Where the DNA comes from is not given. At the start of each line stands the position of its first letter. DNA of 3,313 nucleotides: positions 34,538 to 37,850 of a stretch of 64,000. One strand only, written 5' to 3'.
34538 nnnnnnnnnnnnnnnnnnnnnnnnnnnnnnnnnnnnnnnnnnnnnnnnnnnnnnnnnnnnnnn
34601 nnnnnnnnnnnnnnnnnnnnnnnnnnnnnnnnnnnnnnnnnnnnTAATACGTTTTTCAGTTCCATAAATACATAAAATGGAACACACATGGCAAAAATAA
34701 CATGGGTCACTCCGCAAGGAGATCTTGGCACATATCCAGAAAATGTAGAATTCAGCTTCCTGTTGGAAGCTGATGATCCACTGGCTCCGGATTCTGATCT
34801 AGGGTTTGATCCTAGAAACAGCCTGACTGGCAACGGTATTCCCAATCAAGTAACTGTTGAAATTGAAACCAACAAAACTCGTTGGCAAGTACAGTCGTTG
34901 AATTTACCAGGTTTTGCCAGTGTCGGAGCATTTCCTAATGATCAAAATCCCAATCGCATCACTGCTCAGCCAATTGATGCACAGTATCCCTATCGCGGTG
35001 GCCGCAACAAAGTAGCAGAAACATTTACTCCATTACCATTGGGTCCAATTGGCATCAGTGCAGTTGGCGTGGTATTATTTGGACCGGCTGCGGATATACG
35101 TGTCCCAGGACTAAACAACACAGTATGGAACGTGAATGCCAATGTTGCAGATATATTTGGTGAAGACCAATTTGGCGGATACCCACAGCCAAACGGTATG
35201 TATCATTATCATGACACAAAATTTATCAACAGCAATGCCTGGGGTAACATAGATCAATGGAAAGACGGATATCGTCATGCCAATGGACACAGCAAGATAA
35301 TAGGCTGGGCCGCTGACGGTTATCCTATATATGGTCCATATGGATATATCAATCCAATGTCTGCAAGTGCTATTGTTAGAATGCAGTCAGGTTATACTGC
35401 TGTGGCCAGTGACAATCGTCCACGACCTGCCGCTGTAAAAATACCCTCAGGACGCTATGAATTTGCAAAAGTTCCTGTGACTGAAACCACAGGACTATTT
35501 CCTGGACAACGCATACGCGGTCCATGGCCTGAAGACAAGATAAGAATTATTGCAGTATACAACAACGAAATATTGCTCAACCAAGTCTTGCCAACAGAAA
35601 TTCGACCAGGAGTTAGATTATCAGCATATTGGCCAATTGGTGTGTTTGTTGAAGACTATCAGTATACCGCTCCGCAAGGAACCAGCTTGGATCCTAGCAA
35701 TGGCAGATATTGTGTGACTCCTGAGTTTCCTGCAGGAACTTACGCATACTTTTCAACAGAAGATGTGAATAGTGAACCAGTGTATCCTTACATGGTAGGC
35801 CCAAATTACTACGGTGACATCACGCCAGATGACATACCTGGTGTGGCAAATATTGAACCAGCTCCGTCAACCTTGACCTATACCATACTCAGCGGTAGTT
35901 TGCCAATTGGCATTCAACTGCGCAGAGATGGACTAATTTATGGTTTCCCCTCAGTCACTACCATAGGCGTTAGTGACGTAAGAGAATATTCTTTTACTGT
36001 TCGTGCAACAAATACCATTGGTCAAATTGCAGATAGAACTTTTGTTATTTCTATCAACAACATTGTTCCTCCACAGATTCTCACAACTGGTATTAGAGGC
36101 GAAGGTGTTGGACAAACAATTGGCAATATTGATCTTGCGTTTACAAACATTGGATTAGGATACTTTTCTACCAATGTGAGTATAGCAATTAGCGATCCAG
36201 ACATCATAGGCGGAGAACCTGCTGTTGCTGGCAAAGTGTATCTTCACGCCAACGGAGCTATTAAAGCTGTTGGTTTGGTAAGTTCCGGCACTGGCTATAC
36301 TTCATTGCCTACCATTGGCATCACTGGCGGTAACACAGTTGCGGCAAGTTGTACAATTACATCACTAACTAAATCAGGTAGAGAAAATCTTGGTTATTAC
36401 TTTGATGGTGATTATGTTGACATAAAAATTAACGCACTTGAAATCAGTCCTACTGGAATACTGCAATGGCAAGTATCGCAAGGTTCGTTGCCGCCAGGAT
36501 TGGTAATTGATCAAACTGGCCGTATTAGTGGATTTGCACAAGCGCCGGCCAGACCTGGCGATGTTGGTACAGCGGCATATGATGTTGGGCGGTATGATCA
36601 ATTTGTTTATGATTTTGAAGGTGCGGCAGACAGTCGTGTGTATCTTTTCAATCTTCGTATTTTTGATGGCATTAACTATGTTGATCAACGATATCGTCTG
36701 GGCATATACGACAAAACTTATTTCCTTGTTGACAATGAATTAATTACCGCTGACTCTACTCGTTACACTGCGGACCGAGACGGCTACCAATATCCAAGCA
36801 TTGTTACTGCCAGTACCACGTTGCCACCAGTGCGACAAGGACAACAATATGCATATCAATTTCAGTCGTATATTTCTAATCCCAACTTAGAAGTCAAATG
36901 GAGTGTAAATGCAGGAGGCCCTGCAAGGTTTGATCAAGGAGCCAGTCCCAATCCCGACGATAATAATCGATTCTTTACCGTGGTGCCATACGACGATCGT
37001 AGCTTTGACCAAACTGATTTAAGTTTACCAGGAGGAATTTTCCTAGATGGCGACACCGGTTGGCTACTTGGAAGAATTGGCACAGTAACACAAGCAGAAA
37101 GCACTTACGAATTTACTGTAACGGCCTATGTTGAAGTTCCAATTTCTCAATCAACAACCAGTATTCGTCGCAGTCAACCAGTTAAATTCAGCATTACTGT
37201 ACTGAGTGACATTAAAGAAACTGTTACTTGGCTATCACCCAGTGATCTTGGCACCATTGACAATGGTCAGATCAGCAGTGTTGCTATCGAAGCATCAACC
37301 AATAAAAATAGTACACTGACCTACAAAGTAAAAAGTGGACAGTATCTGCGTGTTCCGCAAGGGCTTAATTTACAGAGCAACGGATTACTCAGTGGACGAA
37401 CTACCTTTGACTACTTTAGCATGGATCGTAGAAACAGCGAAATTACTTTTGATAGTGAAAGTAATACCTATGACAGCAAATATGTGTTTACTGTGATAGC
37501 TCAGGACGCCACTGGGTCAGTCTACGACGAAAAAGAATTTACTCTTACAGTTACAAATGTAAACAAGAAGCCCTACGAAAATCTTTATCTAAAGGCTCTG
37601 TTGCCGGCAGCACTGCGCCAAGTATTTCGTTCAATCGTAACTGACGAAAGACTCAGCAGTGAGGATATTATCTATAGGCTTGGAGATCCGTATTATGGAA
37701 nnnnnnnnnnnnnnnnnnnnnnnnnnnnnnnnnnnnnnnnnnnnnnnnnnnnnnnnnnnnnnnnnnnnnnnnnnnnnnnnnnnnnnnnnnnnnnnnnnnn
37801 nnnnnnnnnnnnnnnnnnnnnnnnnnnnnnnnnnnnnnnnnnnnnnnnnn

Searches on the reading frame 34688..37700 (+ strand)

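Call 11: search_dna_similar(query=window:34688-37700:+, collection=phages, mode=protein, max_rows=30)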
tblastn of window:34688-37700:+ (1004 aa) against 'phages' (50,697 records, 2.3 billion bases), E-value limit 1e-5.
Records with a match: 439; places in all: 778; records where one place covers at least 80% of the query: 0.
Best place of each record, by identity: 60-80% 1; <60% 438.
By first word of the organism name: Synechococcus 350; Cyanophage 61; Prochlorococcus 22; Marine 5; Actinomycetia 1.
By host as written in the record: - 175; Synechococcus 107; Synechococcus sp. 34; Synechococcus sp. WH7803 26; Synechococcus sp. WH8102 18; Synechococcus sp. WH 7803 12; Synechococcus sp. MW02 11; Synechococcus sp. WH8109 6; and 22 more.
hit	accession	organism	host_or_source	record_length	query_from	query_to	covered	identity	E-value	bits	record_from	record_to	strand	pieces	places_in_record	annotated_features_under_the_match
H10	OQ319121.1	Synechococcus phage S-BM3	Synechococcus sp. WH 7803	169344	73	371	30%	35.9%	1e-31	140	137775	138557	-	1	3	peptidase S8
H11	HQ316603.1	Cyanophage S-SSM6b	Synechococcus sp. WH8109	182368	40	378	28%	37.2%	8e-11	139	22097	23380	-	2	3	hypothetical protein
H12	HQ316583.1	Synechococcus phage S-SSM4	Synechococcus sp. WH8018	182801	40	378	28%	37.2%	8e-11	139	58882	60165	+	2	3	hypothetical protein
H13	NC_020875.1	Synechococcus phage S-SSM4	Synechococcus sp. WH8018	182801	40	378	28%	37.2%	8e-11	139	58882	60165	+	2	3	baseplate wedge subunit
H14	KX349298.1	Cyanophage S-RIM14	Synechococcus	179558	80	371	25%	39.9%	9e-11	143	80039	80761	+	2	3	hypothetical protein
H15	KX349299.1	Cyanophage S-RIM14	Synechococcus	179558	80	371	25%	39.9%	9e-11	143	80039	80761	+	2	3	hypothetical protein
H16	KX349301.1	Cyanophage S-RIM14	Synechococcus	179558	80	371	25%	39.9%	9e-11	143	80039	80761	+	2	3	hypothetical protein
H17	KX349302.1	Cyanophage S-RIM14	Synechococcus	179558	80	371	25%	39.9%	9e-11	143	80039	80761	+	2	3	hypothetical protein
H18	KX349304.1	Cyanophage S-RIM14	Synechococcus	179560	80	371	25%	39.9%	9e-11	143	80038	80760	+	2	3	hypothetical protein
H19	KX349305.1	Cyanophage S-RIM14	Synechococcus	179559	80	371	25%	39.9%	9e-11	143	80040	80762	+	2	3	hypothetical protein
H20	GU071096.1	Synechococcus phage S-ShM2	Synechococcus sp. WH8102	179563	80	371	25%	39.9%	9e-11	143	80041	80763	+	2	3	gp7: baseplate wedge initiator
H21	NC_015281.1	Synechococcus phage S-ShM2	Synechococcus sp. WH8102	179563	80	371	25%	39.9%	9e-11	143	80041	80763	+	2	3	gp7: baseplate wedge initiator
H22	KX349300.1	Cyanophage S-RIM14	Synechococcus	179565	80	371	25%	39.9%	9e-11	143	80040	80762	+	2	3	hypothetical protein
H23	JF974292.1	Cyanophage S-SSM2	Synechococcus sp. WH8102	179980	80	371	25%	39.9%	9e-11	143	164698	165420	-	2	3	hypothetical protein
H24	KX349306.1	Cyanophage S-RIM14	Synechococcus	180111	80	371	25%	39.9%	9e-11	143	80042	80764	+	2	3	hypothetical protein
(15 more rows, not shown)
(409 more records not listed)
